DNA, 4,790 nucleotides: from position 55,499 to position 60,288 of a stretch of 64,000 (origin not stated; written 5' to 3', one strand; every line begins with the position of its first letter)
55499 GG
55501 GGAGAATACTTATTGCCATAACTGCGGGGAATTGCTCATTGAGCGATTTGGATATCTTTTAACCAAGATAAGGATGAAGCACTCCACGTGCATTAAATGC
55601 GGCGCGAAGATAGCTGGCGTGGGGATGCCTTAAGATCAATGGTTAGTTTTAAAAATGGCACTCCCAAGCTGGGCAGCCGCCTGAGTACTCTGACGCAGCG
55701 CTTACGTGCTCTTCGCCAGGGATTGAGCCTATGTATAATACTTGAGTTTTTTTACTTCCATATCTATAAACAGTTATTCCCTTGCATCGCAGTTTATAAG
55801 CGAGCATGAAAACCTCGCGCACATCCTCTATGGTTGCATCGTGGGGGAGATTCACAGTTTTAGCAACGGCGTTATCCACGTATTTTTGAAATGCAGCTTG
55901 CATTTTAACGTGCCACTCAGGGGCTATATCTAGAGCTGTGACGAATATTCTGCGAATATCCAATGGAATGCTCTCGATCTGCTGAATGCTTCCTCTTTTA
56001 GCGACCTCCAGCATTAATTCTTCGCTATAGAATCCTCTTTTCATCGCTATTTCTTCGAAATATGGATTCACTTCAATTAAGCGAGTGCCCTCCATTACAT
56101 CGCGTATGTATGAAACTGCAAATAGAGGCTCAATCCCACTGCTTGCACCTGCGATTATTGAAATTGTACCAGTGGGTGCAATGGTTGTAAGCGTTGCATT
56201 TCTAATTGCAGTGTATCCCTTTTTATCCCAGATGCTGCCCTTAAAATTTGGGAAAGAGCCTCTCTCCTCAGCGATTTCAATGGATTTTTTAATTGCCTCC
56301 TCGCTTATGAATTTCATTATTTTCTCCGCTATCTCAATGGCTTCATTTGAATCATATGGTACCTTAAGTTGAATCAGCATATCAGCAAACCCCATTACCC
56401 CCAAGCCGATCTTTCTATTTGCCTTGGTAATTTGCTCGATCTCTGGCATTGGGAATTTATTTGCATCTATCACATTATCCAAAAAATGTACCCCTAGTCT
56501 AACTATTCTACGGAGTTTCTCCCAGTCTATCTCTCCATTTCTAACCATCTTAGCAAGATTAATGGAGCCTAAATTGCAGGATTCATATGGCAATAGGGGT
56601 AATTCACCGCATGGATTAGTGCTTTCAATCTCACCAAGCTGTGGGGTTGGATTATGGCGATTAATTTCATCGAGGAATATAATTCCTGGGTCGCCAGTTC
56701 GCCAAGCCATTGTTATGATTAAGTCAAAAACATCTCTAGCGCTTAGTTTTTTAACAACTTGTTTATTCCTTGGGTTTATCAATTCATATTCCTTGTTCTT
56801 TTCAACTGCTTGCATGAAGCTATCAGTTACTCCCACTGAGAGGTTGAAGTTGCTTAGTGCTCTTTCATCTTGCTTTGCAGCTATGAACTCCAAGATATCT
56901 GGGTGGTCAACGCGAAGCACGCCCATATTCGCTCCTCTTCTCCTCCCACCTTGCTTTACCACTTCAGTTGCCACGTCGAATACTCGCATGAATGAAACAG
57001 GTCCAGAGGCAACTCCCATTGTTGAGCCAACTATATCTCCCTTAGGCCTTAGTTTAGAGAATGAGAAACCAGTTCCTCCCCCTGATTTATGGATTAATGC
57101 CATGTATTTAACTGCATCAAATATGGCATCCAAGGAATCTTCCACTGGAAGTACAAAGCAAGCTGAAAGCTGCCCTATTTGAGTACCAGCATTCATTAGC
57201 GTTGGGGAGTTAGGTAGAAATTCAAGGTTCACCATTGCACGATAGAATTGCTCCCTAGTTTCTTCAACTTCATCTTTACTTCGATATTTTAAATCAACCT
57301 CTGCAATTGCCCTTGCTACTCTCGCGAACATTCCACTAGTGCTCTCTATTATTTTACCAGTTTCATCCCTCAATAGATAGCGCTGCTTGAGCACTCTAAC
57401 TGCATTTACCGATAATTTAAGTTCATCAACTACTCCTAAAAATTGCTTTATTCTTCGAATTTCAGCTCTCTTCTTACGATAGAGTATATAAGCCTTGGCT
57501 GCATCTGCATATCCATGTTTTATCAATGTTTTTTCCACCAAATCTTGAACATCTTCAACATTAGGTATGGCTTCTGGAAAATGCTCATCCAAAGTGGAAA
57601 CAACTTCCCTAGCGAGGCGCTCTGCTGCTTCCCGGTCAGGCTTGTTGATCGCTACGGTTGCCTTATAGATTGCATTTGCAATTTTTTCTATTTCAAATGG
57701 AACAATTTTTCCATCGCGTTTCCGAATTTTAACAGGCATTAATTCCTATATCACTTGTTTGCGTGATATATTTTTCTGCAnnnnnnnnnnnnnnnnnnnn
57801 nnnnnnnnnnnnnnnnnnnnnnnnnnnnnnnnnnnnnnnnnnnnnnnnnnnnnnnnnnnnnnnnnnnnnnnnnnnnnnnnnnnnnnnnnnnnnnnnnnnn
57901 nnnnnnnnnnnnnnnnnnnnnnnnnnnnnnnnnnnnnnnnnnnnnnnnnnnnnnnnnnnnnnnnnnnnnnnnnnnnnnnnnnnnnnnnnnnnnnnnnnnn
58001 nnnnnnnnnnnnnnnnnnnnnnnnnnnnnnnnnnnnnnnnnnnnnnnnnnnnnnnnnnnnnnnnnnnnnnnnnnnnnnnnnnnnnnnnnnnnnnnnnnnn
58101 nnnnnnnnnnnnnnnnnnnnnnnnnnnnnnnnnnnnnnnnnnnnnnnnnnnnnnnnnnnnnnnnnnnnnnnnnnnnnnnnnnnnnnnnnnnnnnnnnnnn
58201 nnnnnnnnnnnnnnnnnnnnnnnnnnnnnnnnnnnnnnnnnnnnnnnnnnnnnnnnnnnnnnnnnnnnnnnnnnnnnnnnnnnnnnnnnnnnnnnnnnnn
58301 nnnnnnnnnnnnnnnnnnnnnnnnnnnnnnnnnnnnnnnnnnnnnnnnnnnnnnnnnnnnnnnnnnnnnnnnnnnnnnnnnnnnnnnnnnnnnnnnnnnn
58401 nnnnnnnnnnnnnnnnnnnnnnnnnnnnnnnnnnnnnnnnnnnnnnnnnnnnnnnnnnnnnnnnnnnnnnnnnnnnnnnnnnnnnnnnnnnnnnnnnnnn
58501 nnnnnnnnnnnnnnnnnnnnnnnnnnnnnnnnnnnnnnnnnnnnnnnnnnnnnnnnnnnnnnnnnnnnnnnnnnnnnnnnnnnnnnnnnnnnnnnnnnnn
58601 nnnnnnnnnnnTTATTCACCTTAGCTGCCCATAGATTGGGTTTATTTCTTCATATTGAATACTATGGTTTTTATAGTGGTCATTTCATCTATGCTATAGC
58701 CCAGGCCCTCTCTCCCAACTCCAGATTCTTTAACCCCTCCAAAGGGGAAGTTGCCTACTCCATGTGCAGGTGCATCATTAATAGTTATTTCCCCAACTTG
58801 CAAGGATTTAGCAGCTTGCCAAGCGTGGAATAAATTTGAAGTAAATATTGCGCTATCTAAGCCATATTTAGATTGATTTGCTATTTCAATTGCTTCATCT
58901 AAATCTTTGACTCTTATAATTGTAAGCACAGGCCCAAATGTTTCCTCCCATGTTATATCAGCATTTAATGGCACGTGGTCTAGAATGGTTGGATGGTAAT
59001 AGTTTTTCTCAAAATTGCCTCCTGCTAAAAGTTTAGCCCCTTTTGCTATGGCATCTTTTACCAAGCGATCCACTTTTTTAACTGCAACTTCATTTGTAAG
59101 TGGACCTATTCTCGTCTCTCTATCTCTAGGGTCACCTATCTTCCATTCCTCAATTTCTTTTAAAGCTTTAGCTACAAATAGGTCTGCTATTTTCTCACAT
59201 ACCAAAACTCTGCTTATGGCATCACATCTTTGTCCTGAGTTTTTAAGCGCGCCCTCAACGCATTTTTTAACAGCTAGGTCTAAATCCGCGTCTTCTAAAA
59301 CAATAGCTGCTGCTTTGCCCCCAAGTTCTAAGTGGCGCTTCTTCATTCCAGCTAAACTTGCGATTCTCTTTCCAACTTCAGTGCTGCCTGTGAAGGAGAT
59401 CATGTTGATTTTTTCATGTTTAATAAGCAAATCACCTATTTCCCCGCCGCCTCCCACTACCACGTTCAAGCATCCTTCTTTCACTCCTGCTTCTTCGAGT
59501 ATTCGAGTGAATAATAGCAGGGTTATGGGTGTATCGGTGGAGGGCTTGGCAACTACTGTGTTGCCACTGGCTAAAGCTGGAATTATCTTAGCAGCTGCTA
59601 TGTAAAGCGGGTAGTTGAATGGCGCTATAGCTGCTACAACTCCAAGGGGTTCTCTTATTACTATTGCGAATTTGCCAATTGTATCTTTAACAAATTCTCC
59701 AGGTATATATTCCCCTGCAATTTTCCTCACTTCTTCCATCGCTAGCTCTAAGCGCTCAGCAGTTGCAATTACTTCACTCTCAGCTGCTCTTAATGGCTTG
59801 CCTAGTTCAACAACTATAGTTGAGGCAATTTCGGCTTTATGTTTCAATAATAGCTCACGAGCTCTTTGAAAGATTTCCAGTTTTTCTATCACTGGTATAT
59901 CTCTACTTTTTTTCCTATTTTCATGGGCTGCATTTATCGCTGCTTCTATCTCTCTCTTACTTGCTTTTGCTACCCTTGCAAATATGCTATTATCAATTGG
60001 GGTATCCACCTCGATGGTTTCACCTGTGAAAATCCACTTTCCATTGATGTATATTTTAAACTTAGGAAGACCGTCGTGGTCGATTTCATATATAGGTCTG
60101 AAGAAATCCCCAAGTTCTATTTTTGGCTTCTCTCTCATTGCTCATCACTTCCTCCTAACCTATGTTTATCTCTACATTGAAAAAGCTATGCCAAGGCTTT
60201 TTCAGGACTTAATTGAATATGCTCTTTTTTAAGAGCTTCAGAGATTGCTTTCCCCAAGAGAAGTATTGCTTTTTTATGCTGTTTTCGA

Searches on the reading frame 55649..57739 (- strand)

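Call 7: search_protein_families(library=pfam, proteins=[window:55649-57739:-], max_evalue=0.001)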
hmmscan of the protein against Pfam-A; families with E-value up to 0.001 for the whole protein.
window:55649-57739:- (696 aa): 3 families
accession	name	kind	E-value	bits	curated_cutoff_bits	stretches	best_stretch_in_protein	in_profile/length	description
PF02867.20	Ribonuc_red_lgC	-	1.3e-149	499.7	23.9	1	192-658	1-523/523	Ribonucleotide reductase, barrel domain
PF00317.26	Ribonuc_red_lgN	-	3.6e-24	85.1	28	1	108-187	2-75/77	Ribonucleotide reductase, all-alpha domain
PF03477.21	ATP-cone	-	5.6e-23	81.7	25.8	1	4-92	2-87/88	ATP cone domain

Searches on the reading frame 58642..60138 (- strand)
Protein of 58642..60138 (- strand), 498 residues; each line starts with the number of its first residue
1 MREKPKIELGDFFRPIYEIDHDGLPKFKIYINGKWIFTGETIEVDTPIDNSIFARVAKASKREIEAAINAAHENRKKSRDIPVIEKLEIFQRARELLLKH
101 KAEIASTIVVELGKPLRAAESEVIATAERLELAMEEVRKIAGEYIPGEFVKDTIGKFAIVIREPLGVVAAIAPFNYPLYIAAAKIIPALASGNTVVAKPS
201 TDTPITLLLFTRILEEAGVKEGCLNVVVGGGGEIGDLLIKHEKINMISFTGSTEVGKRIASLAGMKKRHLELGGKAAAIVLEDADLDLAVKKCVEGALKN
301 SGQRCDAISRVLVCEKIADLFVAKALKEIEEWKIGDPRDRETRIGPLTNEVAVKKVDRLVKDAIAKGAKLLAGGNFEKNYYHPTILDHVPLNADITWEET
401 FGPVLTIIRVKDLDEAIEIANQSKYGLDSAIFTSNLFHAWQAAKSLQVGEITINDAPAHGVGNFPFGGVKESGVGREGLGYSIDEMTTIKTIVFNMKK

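Call 7: search_protein_families(library=pfam, proteins=[window:58642-60138:-], max_evalue=0.001)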
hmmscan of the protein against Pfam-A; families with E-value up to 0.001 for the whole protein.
window:58642-60138:- (498 aa): 1 family
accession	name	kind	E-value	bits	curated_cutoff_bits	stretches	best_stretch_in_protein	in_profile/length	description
PF00171.27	Aldedh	-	7.9e-155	516.3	23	1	39-492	6-461/461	Aldehyde dehydrogenase family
